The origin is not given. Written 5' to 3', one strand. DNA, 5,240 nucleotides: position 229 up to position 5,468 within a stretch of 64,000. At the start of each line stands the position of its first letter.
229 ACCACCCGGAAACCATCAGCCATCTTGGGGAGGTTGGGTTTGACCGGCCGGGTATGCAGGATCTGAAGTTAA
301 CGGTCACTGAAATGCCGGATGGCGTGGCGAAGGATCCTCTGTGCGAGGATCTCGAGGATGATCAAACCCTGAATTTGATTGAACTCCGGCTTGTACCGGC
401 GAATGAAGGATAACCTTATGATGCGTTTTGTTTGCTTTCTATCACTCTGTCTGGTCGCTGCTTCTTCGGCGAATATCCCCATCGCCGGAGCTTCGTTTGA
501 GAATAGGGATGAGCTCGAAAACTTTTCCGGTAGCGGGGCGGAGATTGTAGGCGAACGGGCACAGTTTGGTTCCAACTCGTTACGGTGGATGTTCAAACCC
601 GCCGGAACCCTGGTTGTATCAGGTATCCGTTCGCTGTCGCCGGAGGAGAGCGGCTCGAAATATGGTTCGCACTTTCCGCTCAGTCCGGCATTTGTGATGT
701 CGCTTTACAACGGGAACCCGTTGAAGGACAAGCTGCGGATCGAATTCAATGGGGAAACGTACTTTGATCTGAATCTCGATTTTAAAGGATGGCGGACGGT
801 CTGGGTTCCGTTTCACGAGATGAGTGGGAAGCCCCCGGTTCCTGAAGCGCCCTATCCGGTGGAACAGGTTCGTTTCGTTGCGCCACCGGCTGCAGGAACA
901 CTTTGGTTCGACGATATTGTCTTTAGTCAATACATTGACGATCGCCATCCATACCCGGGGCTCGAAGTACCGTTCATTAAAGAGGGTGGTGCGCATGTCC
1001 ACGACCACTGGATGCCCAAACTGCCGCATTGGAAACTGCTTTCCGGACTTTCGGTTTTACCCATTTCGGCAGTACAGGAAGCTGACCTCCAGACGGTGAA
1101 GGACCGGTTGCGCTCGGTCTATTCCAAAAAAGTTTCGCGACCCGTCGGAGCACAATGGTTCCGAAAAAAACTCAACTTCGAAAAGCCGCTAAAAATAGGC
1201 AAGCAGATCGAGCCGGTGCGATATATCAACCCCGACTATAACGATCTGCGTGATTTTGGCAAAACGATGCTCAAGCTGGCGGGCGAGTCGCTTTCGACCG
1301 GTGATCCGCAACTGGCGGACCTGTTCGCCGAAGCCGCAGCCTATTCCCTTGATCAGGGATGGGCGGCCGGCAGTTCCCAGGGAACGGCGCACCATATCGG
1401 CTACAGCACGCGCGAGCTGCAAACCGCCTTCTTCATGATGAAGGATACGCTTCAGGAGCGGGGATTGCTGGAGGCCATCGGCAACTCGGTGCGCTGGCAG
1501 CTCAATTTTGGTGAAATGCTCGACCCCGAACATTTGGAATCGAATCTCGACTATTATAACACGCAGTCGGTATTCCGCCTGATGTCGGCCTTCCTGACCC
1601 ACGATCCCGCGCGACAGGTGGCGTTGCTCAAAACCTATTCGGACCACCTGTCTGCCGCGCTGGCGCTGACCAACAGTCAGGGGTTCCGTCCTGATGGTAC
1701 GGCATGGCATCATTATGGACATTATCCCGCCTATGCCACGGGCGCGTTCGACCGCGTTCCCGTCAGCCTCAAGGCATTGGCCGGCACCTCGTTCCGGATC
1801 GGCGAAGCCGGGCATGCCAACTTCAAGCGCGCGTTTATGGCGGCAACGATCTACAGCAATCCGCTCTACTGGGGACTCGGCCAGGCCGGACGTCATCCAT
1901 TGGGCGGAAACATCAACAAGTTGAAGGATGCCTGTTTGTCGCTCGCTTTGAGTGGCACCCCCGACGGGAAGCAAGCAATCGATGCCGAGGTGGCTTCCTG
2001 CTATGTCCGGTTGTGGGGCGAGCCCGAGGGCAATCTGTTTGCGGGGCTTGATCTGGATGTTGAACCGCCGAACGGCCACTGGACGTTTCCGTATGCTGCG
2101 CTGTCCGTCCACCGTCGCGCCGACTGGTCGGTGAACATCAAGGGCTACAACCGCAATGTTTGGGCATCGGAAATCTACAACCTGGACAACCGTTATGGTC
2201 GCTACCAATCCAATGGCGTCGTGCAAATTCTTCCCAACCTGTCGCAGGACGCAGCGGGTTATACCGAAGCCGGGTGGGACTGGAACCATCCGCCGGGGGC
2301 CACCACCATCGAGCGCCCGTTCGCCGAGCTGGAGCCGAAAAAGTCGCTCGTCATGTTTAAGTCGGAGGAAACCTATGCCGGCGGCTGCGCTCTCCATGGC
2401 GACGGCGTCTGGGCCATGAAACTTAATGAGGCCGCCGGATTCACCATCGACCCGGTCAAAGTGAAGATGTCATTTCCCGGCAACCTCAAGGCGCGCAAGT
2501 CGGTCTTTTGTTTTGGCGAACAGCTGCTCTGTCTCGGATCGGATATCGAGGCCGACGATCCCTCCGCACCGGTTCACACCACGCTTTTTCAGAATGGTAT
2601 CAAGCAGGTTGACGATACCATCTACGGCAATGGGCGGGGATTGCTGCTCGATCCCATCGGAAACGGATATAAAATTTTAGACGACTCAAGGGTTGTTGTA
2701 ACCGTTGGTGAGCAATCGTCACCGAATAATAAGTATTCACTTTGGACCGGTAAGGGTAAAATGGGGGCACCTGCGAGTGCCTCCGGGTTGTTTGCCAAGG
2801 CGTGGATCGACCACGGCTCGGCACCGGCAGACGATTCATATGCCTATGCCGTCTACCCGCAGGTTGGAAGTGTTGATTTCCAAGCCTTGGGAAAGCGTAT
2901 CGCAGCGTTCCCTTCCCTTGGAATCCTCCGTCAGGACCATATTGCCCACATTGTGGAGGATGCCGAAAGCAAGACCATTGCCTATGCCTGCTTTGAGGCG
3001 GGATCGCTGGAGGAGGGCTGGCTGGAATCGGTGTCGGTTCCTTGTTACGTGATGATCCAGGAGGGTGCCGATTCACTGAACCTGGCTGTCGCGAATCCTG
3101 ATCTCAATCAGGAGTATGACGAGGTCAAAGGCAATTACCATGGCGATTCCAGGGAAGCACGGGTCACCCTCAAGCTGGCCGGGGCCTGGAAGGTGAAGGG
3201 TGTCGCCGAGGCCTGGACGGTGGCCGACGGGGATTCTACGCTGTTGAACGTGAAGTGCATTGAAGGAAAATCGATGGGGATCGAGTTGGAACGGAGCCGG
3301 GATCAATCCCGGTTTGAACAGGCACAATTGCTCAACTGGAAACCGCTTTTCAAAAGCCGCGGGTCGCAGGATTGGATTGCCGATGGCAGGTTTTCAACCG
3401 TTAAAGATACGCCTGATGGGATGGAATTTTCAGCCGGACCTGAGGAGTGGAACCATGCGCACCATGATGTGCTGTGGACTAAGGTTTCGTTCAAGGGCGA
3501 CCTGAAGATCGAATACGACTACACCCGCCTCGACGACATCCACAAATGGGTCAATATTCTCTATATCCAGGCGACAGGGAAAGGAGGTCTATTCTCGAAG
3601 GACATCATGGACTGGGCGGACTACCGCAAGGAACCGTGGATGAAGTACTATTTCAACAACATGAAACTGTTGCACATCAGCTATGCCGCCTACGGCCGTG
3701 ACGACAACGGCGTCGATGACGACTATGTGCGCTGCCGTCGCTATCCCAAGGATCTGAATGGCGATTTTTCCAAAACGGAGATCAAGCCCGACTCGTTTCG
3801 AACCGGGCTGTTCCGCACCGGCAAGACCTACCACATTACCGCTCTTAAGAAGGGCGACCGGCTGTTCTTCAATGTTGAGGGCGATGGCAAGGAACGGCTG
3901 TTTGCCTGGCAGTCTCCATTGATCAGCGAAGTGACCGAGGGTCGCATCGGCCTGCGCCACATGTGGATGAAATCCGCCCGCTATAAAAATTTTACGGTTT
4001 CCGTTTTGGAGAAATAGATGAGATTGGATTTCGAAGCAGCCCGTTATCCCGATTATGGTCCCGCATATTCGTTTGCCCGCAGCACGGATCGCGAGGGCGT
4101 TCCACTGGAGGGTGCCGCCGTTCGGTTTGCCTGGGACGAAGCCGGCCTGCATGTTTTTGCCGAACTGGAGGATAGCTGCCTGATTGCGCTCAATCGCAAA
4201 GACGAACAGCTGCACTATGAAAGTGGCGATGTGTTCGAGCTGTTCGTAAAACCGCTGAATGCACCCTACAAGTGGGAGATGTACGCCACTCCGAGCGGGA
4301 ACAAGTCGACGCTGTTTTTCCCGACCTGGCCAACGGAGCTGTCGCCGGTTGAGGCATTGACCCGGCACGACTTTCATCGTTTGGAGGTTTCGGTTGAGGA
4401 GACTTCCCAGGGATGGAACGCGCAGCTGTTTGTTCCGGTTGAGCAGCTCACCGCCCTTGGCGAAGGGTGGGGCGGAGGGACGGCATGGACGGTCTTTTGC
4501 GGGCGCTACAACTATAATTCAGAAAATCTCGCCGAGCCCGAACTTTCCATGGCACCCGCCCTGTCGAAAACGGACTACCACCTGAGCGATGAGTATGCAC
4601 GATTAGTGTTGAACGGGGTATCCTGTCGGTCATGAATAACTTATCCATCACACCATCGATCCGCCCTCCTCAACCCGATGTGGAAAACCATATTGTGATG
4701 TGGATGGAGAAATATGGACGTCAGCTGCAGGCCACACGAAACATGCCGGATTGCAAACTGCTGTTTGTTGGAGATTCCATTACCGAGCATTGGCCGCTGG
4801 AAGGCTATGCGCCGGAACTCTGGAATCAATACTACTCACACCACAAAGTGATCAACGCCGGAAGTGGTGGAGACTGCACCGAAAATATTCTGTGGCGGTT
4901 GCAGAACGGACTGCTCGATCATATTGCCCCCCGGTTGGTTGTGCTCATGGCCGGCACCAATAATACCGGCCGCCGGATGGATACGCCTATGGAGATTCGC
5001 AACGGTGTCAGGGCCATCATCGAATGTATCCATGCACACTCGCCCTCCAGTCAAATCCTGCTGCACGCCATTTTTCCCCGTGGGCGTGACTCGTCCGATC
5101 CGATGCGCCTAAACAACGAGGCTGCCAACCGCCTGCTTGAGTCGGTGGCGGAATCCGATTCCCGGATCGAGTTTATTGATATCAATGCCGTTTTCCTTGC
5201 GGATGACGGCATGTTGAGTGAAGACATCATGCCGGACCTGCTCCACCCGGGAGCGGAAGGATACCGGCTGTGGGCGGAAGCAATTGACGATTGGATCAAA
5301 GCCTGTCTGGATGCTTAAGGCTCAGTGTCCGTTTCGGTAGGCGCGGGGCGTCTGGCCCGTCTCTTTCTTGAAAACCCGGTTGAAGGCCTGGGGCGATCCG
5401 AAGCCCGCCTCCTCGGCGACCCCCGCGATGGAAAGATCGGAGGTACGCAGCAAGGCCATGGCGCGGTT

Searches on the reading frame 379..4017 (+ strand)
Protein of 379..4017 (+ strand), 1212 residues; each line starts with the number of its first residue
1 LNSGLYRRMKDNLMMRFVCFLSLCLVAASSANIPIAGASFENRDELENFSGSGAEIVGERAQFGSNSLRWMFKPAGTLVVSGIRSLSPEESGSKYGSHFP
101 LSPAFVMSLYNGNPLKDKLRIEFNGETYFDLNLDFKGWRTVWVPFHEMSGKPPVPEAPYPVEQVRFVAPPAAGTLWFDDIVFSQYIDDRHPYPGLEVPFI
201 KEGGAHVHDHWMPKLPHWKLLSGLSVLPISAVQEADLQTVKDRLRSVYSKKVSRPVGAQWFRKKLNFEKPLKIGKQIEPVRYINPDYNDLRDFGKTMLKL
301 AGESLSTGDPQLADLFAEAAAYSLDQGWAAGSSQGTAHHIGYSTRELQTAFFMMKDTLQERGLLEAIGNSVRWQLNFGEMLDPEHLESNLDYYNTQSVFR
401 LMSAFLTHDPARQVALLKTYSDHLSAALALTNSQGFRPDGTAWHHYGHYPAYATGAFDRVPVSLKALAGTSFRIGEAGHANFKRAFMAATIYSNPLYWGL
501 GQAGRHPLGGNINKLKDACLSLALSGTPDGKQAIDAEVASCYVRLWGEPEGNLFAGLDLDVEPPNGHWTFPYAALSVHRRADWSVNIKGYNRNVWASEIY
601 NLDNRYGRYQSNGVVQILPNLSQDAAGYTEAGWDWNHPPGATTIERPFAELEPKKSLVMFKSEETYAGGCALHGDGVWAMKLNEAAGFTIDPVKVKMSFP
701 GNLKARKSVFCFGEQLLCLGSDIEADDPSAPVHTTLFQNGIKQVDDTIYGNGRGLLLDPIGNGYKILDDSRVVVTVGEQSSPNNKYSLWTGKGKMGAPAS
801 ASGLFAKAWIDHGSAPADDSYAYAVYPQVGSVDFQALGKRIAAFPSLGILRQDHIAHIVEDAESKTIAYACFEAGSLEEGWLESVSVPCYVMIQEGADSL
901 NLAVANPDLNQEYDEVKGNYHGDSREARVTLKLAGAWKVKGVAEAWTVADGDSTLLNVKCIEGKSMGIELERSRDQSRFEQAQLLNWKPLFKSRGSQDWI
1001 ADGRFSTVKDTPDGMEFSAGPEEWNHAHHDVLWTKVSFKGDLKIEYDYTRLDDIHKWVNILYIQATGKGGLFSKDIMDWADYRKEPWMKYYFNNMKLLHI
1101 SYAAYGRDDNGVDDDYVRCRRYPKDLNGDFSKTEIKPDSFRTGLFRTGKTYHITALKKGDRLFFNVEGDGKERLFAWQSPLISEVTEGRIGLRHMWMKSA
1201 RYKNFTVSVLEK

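Call 17: search_protein_families(library=pfam, proteins=[window:379-4017:+], max_evalue=0.00001)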
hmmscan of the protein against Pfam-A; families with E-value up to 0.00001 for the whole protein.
window:379-4017:+ (1212 aa): 5 families
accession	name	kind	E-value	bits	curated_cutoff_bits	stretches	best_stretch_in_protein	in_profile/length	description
PF09093.17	Lyase_catalyt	-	3.8e-63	214.3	25.1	1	286-550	87-357/359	Lyase, catalytic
PF02278.25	Lyase_8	-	3.5e-27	96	27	1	570-829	4-253/254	Polysaccharide lyase family 8, super-sandwich domain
PF09092.17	Lyase_N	-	1.4e-22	80.8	26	1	39-199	6-166/166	Lyase, N terminal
PF09224.18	DUF1961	-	7.8e-08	32.3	25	1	991-1207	9-214/214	Domain of unknown function (DUF1961)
PF02884.22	Lyase_8_C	-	1.6e-07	32.1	22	1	849-911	2-65/69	Polysaccharide lyase family 8, C-terminal beta-sandwich domain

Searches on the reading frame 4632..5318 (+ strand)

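Call 17: search_protein_families(library=pfam, proteins=[window:4632-5318:+], max_evalue=0.00001)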
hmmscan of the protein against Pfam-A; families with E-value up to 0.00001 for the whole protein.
window:4632-5318:+ (228 aa): 2 families
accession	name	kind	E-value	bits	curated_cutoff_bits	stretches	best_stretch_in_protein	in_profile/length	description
PF13472.12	Lipase_GDSL_2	-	5.2e-29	102.4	32.9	1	45-213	1-178/178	GDSL-like Lipase/Acylhydrolase family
PF00657.28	Lipase_GDSL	-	9.7e-10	39.4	23.6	1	43-218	1-208/208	GDSL-like Lipase/Acylhydrolase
